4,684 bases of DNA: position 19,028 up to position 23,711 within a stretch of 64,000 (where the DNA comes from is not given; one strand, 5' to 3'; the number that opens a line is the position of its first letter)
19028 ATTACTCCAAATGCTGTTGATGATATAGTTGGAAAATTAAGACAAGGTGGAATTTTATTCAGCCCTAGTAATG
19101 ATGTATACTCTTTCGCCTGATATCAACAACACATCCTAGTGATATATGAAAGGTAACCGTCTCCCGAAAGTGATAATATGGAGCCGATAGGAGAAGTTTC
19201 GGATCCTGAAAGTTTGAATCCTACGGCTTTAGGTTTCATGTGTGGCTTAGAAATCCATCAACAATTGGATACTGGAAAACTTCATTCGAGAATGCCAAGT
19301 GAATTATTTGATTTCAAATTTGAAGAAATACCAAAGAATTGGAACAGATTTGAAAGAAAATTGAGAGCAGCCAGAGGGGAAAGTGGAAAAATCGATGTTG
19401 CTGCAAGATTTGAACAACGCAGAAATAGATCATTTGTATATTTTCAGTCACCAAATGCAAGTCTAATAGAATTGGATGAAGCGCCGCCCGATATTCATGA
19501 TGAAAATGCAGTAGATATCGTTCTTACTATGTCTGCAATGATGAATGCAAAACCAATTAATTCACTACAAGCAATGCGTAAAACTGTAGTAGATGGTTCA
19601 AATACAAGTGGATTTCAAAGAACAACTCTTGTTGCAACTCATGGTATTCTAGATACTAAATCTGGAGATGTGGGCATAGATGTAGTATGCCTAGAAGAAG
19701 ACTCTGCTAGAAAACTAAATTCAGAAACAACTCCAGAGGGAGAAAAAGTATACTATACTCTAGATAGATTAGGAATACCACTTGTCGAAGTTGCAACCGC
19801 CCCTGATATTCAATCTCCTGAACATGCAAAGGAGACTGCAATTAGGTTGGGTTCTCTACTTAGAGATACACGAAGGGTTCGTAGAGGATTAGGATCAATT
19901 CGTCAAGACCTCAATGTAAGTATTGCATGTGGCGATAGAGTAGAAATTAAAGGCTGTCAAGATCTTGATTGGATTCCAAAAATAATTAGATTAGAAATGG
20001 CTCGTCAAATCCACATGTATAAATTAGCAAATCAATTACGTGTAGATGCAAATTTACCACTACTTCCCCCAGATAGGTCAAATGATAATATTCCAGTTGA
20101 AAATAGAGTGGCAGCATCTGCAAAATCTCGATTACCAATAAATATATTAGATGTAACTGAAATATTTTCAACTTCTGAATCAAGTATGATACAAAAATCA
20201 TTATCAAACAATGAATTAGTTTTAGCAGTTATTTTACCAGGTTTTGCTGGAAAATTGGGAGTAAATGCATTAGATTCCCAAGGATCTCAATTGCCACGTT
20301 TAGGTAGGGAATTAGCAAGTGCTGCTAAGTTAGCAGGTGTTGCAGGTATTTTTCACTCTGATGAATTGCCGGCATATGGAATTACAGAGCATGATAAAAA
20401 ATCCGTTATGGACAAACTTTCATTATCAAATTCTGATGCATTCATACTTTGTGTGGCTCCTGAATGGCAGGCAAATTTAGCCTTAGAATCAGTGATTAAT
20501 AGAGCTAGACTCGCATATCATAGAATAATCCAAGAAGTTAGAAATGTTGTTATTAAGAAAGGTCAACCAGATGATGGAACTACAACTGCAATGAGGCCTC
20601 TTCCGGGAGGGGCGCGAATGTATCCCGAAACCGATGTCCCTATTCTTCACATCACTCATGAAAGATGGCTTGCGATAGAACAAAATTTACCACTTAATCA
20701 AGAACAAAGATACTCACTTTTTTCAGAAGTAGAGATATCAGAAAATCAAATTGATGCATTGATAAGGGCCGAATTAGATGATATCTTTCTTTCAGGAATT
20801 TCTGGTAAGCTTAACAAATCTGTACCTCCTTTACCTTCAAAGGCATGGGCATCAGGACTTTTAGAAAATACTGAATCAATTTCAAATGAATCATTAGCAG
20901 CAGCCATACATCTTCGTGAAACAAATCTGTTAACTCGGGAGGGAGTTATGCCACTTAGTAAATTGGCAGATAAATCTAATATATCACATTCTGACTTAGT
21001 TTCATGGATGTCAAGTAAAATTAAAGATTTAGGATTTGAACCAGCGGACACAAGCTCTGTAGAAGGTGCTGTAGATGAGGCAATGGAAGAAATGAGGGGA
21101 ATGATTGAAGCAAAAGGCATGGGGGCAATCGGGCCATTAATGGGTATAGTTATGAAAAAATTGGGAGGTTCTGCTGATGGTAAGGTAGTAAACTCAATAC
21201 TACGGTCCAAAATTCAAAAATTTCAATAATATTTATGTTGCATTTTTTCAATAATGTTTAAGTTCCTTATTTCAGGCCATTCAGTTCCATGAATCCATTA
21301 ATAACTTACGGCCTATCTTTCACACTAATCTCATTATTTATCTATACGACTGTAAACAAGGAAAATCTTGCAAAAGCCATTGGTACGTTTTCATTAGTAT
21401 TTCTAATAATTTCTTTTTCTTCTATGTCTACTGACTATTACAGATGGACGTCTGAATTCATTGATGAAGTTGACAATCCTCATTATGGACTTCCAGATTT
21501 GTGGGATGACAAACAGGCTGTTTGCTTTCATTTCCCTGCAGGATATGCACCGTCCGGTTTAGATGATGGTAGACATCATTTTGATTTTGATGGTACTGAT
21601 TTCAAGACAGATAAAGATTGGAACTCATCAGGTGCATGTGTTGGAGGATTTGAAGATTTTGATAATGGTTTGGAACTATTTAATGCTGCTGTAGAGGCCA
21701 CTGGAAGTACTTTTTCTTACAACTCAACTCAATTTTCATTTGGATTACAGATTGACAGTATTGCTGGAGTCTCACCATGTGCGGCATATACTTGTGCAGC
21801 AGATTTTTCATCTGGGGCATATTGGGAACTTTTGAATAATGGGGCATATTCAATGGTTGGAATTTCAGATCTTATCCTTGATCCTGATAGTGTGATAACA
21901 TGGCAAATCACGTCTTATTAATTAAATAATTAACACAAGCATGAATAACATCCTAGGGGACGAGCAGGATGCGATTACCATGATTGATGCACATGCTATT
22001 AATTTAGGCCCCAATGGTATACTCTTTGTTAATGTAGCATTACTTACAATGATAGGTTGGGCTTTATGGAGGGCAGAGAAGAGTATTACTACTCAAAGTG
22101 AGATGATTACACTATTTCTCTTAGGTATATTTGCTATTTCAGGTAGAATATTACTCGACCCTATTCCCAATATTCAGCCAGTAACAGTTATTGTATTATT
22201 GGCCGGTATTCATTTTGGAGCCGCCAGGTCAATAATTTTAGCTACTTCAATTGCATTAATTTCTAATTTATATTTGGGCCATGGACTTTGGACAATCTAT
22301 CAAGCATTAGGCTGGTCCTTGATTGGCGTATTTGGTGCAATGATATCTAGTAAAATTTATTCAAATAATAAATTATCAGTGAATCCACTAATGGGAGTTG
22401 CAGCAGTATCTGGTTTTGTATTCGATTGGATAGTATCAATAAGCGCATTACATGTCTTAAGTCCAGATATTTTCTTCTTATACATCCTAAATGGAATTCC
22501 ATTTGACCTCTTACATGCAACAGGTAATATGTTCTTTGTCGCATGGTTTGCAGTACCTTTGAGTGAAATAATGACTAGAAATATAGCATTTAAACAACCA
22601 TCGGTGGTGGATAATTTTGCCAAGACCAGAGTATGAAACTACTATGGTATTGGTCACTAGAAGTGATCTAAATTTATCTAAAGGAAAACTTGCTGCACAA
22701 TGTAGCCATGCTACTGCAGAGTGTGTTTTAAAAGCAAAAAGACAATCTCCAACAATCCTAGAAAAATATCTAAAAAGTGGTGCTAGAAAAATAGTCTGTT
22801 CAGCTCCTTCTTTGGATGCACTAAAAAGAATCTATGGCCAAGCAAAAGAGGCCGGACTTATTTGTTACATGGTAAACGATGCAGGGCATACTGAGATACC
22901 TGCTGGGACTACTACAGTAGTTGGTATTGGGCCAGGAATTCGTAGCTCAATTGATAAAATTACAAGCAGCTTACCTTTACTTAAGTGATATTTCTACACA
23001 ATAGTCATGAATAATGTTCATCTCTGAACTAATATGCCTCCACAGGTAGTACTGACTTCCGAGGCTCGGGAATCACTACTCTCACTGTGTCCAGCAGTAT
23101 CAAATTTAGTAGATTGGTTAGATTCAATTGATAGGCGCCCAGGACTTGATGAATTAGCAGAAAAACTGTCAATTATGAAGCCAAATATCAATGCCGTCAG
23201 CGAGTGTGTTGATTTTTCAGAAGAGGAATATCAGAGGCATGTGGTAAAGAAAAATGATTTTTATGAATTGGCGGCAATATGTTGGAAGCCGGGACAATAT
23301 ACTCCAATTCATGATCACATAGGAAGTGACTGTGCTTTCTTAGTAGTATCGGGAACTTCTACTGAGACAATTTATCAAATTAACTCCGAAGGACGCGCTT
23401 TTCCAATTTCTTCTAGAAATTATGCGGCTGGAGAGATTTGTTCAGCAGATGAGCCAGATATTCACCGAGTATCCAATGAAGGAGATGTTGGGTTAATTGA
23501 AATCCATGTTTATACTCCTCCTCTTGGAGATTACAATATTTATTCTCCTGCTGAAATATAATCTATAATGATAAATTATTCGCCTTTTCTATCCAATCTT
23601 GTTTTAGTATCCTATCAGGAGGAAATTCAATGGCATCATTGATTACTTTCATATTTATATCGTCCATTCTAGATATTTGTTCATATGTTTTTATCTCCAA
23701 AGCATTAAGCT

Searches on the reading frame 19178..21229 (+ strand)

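Call 80: search_protein_families(library=pfam, proteins=[window:19178-21229:+], max_evalue=0.0001)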
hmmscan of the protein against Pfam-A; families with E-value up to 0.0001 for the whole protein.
window:19178-21229:+ (683 aa): 3 families
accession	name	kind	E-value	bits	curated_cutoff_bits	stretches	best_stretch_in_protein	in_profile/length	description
PF02934.20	GatB_N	-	1.4e-44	152.8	23.4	1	21-495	2-274/277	GatB/GatE catalytic domain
PF02637.23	GatB_Yqey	-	3e-09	37.3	27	1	615-679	80-148/148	GatB domain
PF02938.19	GAD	-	3.9e-07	30.7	23.4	1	338-433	1-92/95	GAD domain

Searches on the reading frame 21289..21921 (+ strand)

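Call 80: search_protein_families(library=pfam, proteins=[window:21289-21921:+], max_evalue=0.0001)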
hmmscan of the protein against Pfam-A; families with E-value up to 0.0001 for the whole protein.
window:21289-21921:+ (210 aa): 1 family
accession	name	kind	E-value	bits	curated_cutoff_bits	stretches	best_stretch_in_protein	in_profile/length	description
PF14478.12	DUF4430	-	2.1e-05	25.3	23.8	1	136-208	13-71/72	Domain of unknown function (DUF4430)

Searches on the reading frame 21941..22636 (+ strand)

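Call 80: search_protein_families(library=pfam, proteins=[window:21941-22636:+], max_evalue=0.0001)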
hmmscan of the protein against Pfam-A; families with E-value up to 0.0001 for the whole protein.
window:21941-22636:+ (231 aa): 1 family
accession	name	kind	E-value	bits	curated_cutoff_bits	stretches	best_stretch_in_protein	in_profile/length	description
PF20221.3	DUF6580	-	1.5e-05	25.7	27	1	52-203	4-148/162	Family of unknown function (DUF6580)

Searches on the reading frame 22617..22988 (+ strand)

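Call 80: search_protein_families(library=pfam, proteins=[window:22617-22988:+], max_evalue=0.0001)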
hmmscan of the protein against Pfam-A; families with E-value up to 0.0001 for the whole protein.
window:22617-22988:+ (123 aa): 1 family
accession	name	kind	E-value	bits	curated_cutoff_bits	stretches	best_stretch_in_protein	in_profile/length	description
PF01981.21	PTH2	-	9.7e-37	126.1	23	1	9-122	2-115/115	Peptidyl-tRNA hydrolase PTH2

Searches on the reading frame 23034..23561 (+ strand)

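Call 80: search_protein_families(library=pfam, proteins=[window:23034-23561:+], max_evalue=0.0001)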
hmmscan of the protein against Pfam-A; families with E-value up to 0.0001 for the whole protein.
window:23034-23561:+ (175 aa): 1 family
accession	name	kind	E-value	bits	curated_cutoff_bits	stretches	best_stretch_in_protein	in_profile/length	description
PF05995.18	CDO_I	-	3.2e-15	56.5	23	1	46-171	35-168/170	Cysteine dioxygenase type I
